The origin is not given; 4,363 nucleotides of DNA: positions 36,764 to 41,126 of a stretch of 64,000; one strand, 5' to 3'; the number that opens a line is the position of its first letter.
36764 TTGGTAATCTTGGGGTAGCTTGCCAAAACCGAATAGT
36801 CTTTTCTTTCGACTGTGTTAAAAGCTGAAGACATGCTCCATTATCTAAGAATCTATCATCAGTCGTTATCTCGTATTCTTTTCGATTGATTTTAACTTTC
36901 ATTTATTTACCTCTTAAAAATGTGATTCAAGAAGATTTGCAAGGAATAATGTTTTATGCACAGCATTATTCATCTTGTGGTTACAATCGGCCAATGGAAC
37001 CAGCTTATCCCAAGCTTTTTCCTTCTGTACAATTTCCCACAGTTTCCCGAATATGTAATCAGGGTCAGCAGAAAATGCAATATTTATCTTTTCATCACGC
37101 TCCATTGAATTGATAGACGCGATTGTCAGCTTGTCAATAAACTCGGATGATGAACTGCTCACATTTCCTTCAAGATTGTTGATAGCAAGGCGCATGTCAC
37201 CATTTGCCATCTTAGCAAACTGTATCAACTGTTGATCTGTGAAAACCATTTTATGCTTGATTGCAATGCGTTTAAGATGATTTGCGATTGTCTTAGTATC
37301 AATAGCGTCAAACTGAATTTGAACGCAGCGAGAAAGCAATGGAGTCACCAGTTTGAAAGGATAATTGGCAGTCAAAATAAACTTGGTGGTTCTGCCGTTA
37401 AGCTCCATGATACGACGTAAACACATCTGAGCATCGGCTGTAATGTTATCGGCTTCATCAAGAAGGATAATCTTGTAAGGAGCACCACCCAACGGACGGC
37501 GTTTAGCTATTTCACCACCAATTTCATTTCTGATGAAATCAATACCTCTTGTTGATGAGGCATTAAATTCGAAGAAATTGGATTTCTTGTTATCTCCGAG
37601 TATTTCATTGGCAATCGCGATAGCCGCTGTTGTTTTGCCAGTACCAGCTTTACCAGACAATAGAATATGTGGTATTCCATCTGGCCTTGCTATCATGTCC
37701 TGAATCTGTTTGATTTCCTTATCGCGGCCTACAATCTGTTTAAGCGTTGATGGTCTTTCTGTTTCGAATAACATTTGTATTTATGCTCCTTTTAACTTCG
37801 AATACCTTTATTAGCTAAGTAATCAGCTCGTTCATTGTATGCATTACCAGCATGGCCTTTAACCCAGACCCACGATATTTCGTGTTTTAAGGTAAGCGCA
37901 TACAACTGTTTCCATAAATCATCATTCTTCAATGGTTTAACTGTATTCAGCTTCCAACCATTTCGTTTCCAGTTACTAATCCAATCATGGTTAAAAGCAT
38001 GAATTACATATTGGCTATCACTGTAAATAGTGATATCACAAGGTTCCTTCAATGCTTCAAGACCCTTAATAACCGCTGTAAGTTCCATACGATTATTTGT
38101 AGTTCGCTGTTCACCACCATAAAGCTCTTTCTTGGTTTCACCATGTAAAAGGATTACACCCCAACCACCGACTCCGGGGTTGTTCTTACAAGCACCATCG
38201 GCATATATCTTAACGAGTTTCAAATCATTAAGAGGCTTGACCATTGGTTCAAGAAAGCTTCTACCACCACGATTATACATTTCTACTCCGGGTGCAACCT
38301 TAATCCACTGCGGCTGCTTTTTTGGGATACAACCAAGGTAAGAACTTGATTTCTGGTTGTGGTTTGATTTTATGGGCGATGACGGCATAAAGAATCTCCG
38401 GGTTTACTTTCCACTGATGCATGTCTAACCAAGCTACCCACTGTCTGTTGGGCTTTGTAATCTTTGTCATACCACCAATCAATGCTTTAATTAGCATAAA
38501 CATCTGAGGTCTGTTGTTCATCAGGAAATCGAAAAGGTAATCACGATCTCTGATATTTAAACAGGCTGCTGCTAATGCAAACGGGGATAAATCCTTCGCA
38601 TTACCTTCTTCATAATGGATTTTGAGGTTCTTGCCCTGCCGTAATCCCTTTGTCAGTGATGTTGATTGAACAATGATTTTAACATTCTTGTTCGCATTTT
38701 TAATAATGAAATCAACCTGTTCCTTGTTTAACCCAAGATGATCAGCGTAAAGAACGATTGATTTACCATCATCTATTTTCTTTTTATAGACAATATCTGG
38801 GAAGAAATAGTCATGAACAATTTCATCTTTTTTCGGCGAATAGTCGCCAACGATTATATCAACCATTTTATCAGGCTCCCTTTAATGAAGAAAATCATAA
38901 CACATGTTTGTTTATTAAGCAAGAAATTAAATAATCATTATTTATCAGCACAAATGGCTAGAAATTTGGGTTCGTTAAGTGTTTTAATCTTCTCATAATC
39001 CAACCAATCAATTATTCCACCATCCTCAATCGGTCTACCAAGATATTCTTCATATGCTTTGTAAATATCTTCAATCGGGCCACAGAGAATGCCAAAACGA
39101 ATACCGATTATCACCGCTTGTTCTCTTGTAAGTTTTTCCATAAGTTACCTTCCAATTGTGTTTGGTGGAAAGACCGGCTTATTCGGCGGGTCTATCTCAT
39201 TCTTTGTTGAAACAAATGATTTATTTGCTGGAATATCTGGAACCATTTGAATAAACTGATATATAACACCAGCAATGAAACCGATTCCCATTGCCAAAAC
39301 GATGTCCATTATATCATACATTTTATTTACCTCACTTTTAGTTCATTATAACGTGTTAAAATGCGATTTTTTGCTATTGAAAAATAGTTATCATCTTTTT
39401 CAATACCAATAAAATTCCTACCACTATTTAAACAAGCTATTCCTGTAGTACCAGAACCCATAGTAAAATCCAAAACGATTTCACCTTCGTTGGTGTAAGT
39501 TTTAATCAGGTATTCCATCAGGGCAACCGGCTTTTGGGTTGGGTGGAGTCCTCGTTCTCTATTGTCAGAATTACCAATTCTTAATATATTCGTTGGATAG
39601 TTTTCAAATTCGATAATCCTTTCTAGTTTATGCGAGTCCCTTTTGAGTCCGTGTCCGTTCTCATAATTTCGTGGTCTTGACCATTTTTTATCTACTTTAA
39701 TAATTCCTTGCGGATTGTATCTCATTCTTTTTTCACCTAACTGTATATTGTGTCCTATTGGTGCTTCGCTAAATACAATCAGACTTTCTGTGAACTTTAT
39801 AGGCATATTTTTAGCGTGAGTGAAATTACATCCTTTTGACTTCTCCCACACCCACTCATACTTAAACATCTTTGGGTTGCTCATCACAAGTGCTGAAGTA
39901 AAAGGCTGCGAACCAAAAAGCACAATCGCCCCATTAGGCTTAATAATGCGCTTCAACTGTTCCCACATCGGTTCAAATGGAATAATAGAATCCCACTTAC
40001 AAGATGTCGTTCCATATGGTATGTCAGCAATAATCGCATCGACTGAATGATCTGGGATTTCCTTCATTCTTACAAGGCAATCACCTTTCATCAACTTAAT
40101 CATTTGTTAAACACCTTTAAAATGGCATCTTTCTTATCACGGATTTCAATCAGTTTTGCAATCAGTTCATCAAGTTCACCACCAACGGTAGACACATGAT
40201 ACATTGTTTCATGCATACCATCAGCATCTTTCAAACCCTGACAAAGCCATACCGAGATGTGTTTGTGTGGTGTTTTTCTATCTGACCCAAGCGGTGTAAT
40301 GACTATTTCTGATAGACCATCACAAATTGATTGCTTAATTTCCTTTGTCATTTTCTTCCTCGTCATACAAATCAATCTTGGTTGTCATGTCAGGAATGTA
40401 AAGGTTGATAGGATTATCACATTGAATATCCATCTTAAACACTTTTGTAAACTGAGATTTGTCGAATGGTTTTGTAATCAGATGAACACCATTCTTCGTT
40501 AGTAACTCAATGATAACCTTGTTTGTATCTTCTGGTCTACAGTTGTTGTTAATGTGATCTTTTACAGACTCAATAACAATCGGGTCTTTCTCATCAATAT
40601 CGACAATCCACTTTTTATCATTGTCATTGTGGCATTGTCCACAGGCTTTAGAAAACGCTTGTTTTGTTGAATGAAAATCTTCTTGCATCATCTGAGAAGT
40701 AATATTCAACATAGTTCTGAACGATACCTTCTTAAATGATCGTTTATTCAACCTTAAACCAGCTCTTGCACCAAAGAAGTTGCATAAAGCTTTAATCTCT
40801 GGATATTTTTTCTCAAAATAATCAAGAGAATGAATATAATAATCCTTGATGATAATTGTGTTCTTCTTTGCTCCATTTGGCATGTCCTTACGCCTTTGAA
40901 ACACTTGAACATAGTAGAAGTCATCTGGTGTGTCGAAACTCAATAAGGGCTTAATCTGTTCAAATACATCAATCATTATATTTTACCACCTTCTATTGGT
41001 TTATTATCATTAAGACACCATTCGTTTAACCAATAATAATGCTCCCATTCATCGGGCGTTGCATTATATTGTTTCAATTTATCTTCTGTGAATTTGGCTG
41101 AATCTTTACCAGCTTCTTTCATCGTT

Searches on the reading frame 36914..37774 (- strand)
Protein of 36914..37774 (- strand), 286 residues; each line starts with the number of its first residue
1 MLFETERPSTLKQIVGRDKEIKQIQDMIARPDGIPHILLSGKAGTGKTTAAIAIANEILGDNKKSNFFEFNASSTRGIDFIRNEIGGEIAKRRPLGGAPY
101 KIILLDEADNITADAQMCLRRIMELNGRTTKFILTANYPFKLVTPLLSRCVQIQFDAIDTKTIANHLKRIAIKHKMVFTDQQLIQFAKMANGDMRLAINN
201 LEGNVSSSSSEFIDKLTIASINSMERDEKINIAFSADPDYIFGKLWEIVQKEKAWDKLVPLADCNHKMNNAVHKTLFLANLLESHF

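Call 26: search_protein_families(library=pfam, proteins=[window:36914-37774:-], max_evalue=0.01)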
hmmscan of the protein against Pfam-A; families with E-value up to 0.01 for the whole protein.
window:36914-37774:- (286 aa): 19 families
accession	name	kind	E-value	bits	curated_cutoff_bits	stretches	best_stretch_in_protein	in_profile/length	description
PF00004.35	AAA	-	2.6e-13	51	21.2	1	37-153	1-126/131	ATPase family associated with various cellular activities (AAA)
PF13177.12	DNA_pol3_delta2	-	2.5e-09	37.8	27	1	81-157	86-159/161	DNA polymerase III, delta subunit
PF13191.12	AAA_16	-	7.2e-08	33.5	32.6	1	13-61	1-51/167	AAA ATPase domain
PF25199.1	nSTAND_NTPase5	-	1.6e-07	31.7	34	1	22-137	26-133/145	Novel STAND NTPase 5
PF07724.20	AAA_2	-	8.5e-06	26.3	27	1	36-124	5-100/166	AAA domain (Cdc48 subfamily)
PF13173.12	AAA_14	-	1.1e-05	25.9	27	1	37-136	5-97/129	AAA domain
PF05496.18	RuvB_N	-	2e-05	24.9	27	1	7-60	2-59/159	Holliday junction DNA helicase RuvB P-loop domain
PF13401.12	AAA_22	-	5.7e-05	23.9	27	0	36-135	7-121/130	AAA domain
PF02562.22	PhoH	-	6.6e-05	22.9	27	0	36-63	21-48/205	PhoH-like protein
PF16193.11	AAA_assoc_2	-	0.00051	20.7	34.3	1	174-216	3-46/81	AAA C-terminal domain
PF21960.2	RCF1-5-like_lid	-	0.00057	20.2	27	1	167-202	3-39/43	RCF1/5-like, AAA+ ATPase lid domain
PF00158.32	Sigma54_activat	-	0.0011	19.2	20.2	1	15-75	2-61/168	Sigma-54 interaction domain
PF12775.13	AAA_7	-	0.0012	18.9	25.8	0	36-75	35-74/181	P-loop containing dynein motor region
PF06068.19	TIP49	-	0.0012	18.5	23.8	1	36-75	52-88/347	TIP49 P-loop domain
PF24883.2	NPHP3_N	-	0.0015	19.2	24.8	1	23-74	11-62/164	Nephrocystin 3, N-terminal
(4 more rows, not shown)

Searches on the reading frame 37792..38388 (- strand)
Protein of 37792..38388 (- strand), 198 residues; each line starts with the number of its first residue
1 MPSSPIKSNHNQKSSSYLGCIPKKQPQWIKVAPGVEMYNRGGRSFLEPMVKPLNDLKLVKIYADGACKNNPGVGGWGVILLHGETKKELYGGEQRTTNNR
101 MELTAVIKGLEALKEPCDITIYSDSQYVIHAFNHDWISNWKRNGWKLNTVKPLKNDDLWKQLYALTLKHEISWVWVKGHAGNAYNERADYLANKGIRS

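Call 26: search_protein_families(library=pfam, proteins=[window:37792-38388:-], max_evalue=0.01)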
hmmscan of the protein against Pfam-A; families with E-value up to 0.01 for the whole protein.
window:37792-38388:- (198 aa): 2 families
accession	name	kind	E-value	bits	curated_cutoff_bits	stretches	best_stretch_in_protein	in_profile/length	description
PF00075.30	RNase_H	-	3.3e-46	157.4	25.8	1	59-196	4-140/141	RNase H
PF13456.12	RVT_3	-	0.0025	18.2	21.6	0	64-136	3-80/123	Reverse transcriptase-like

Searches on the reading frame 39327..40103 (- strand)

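Call 26: search_protein_families(library=pfam, proteins=[window:39327-40103:-], max_evalue=0.01)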
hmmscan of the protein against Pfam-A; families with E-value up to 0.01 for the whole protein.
window:39327-40103:- (258 aa): 3 families
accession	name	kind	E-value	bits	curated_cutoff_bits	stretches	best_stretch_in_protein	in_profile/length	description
PF01555.25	N6_N4_Mtase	-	1.6e-32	113.7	26.7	1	21-245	1-220/221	DNA methylase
PF11599.14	AviRa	-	0.0022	17.9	25.7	1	14-62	158-207/232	RRNA methyltransferase AviRa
PF01170.24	UPF0020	-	0.0079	16.4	22.3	0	16-85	115-189/197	RMKL-like, methyltransferase domain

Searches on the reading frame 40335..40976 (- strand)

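Call 26: search_protein_families(library=pfam, proteins=[window:40335-40976:-], max_evalue=0.01)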
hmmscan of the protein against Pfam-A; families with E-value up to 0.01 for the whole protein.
window:40335-40976:- (213 aa): 0 families

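Call 49: search_protein_families(library=phrogs, proteins=[window:40335-40976:-], max_evalue=0.001)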
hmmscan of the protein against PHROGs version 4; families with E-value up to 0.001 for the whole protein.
window:40335-40976:- (213 aa): 1 family
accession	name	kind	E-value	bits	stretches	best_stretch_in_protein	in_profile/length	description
phrog_14949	-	unknown function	2.2e-31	110.3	1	2-193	5-235/240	-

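Call 77: search_protein_families(library=pfam, proteins=[window:40335-40976:-], max_evalue=10)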
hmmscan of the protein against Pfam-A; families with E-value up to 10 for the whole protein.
window:40335-40976:- (213 aa): 3 families
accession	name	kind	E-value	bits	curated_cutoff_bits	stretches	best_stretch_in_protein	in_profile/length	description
PF14522.11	Cytochrome_C7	-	0.024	14.9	24.8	1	97-139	29-55/67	Cytochrome c7 and related cytochrome c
PF14495.11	Cytochrom_C550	-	0.12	12.5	27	1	94-118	19-43/136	Cytochrome c-550 domain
PF18508.7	zf_C2H2_13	-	0.14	12.2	26.5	1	132-147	26-41/42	Zinc finger domain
